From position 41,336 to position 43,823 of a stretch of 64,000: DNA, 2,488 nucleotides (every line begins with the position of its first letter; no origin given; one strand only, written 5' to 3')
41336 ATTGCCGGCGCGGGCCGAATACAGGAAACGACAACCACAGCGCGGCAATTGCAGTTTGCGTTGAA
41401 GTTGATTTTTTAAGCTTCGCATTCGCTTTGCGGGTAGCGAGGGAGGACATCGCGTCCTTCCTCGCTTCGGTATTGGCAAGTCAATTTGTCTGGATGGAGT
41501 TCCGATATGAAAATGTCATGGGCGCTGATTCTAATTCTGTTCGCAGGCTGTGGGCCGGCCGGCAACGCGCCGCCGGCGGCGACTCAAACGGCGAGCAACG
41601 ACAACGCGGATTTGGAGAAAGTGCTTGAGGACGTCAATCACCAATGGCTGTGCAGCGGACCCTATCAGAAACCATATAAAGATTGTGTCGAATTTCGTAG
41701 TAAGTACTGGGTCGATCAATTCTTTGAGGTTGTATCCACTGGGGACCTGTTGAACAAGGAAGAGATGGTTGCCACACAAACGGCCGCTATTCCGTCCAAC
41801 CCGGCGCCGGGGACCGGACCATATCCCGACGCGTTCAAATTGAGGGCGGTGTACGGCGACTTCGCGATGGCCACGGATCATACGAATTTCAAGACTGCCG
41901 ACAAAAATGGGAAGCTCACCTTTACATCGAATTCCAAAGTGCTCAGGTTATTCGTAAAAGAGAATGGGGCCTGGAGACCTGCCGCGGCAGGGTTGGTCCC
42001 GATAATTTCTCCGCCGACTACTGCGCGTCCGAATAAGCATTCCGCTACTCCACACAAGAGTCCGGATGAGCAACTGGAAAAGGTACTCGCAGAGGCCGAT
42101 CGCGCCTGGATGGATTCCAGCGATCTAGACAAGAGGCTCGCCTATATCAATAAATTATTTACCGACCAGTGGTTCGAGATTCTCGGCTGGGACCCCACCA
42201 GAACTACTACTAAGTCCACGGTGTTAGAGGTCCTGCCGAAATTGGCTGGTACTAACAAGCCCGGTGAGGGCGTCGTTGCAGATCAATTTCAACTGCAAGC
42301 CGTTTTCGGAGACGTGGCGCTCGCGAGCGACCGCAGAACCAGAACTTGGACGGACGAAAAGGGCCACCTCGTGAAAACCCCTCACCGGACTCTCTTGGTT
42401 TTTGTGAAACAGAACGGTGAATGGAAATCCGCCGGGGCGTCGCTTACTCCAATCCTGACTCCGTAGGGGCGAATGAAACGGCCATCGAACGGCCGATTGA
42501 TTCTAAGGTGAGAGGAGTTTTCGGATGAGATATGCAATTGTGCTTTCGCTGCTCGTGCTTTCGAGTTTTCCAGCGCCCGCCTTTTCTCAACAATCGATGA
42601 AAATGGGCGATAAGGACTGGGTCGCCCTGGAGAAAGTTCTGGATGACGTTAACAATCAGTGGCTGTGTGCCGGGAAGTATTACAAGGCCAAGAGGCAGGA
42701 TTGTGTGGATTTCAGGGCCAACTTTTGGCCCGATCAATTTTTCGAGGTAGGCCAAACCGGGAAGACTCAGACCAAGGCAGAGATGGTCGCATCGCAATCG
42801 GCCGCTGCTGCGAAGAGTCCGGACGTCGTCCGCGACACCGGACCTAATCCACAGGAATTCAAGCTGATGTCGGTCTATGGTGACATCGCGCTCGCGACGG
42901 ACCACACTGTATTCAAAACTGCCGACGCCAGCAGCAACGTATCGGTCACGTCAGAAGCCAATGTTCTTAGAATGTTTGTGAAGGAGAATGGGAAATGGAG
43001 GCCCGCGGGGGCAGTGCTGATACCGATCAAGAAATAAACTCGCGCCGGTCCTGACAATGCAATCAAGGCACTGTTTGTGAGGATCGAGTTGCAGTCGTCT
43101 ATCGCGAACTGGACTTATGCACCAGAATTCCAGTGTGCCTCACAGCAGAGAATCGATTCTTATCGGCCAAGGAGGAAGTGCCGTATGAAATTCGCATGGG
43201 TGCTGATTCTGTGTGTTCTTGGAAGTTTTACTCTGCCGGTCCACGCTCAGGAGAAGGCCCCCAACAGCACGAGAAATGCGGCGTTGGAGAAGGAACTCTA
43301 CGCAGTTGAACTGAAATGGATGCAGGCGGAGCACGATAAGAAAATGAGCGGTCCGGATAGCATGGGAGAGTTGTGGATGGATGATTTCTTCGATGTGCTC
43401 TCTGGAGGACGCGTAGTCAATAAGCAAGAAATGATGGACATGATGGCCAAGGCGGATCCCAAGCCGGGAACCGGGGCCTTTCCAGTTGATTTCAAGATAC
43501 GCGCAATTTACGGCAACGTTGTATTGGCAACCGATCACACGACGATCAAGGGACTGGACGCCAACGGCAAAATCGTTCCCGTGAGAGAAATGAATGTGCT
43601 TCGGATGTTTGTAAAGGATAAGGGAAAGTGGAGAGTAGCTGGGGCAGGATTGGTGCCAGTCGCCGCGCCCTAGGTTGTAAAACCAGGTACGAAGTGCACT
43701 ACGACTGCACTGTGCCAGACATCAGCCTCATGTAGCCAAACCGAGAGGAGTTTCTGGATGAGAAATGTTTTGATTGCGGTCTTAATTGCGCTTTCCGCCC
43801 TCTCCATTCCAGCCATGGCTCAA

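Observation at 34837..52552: Expansion of one secreted NTF2-like (DUF4440-type) domain inside a TonB-receptor/hydrolase locus: candidate uncharacterised uptake-and-transformation system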

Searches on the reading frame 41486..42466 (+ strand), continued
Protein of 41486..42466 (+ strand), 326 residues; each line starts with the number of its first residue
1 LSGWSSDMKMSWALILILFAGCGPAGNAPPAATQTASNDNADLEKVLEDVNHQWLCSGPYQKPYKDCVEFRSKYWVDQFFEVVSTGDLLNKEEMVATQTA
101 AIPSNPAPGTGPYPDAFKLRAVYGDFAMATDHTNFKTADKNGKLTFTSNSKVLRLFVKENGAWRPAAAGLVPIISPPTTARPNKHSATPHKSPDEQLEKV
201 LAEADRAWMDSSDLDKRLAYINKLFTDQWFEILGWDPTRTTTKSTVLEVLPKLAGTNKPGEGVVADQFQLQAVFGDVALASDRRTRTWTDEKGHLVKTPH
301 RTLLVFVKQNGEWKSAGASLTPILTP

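Call 81: fold_search(model_id=the predicted structure, library=pdb)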
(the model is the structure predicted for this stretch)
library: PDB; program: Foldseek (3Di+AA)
matches with E <= 10: 1415; with E <= 0.001: 266
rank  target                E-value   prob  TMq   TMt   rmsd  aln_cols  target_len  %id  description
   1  3ub1_B                8.6e-08  1.00  0.23  0.28  17.8       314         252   10  Ntf2 like protein involved in plasmid conjugation (released 2012-02-08)
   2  3rga                  1.1e-07  1.00  0.30  0.33  13.1       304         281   13  Crystal structure of epoxide hydrolase for polyether lasalocid A biosynthesis (released 2012-03-07)
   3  7pkw                  1.2e-06  1.00  0.22  0.28  20.2       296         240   11  Crystal structure of VIRB8-like OrfG central and C-terminal domains of Streptococcus thermophilus ICESt3 (Gram positive  (released 2022-09-07)
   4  8s7l_A                2.8e-06  1.00  0.23  0.29  20.2       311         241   10  Crystal structure of a double mutant of VirB8-like OrfG central and C-terminal domains of Streptococcus thermophilus I (released 2025-03-12)
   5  8s7l_C                3.5e-06  1.00  0.24  0.30  19.7       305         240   10  Crystal structure of a double mutant of VirB8-like OrfG central and C-terminal domains of Streptococcus thermophilus I (released 2025-03-12)
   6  3ksp                  4.4e-06  1.00  0.30  0.67   5.7       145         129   16  Crystal structure of a putative ca/calmodulin-dependent kinase ii association domain (exig_1688) from exiguobacterium si (released 2009-12-29)
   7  6p7l_A                4.9e-06  1.00  0.32  0.67   3.8       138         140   12  1.8 Angstrom structure of Aln2 from Streptomyces sp. CM020 (released 2020-06-17)
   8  8s7l_B                4.9e-06  1.00  0.23  0.28  19.6       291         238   10  Crystal structure of a double mutant of VirB8-like OrfG central and C-terminal domains of Streptococcus thermophilus I (released 2025-03-12)
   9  3hx8_B                6.5e-06  1.00  0.30  0.69   5.0       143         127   15  Crystal structure of putative ketosteroid isomerase (NP_103587.1) from Mesorhizobium loti at 1.45 A resolution (released 2009-07-07)
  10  3hx8_A                6.9e-06  1.00  0.30  0.67   4.7       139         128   14  Crystal structure of putative ketosteroid isomerase (NP_103587.1) from Mesorhizobium loti at 1.45 A resolution (released 2009-07-07)
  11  8t17_A                8.7e-06  1.00  0.33  0.70   4.6       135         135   11  Cryo-EM structure of tetradecameric hub domain of CaMKII beta (released 2024-06-12)
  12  2rfr                  8.7e-06  1.00  0.33  0.63   4.5       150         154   17  Crystal structure of an ntf2-like protein with a cystatin-like fold (saro_3722) from novosphingobium aromaticivorans dsm (released 2007-10-16)
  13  9eoy_B                9.2e-06  1.00  0.34  0.73   4.0       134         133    9  Structure of Thr354Asn, Glu355Gln, Thr412Asn, Ile414Met, Ile464His, and Phe467Met mutant human CaMKII alpha hub bound  (released 2024-09-25)
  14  2rgq_B                9.7e-06  1.00  0.32  0.68   4.3       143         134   15  Crystal structure of a protein of unknown function with a cystatin-like fold (npun_r3134) from nostoc punctiforme pcc  (released 2007-10-16)
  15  3hx8_C                9.7e-06  1.00  0.30  0.69   5.1       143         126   15  Crystal structure of putative ketosteroid isomerase (NP_103587.1) from Mesorhizobium loti at 1.45 A resolution (released 2009-07-07)
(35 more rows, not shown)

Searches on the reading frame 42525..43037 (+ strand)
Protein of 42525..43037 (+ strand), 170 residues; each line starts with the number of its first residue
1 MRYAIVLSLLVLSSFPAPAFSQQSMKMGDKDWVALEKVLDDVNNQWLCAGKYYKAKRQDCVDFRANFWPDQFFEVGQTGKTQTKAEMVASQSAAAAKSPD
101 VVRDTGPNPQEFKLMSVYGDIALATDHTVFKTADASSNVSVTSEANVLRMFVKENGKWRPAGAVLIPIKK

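Call 4: search_protein_families(library=pfam, max_evalue=1, proteins=[window:42525-43037:+])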
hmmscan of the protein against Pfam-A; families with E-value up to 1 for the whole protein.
window:42525-43037:+ (170 aa): 1 family
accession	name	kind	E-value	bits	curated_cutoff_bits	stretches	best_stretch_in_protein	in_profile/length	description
PF14534.12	DUF4440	-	2e-06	28.7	25.2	1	51-159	7-106/107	Domain of unknown function (DUF4440)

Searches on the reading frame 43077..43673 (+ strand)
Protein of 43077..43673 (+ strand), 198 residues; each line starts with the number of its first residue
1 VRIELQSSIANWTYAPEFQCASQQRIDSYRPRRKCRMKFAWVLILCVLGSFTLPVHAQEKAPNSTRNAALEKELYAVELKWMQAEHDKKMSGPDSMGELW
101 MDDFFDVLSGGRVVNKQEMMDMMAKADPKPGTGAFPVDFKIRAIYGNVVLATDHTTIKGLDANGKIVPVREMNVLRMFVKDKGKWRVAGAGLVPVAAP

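Call 4: search_protein_families(library=pfam, max_evalue=1, proteins=[window:43077-43673:+])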
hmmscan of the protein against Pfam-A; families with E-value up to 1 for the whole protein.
window:43077-43673:+ (198 aa): 1 family
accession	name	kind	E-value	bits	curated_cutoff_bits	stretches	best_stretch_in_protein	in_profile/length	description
PF14534.12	DUF4440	-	6.2e-08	33.5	25.2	1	77-187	4-107/107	Domain of unknown function (DUF4440)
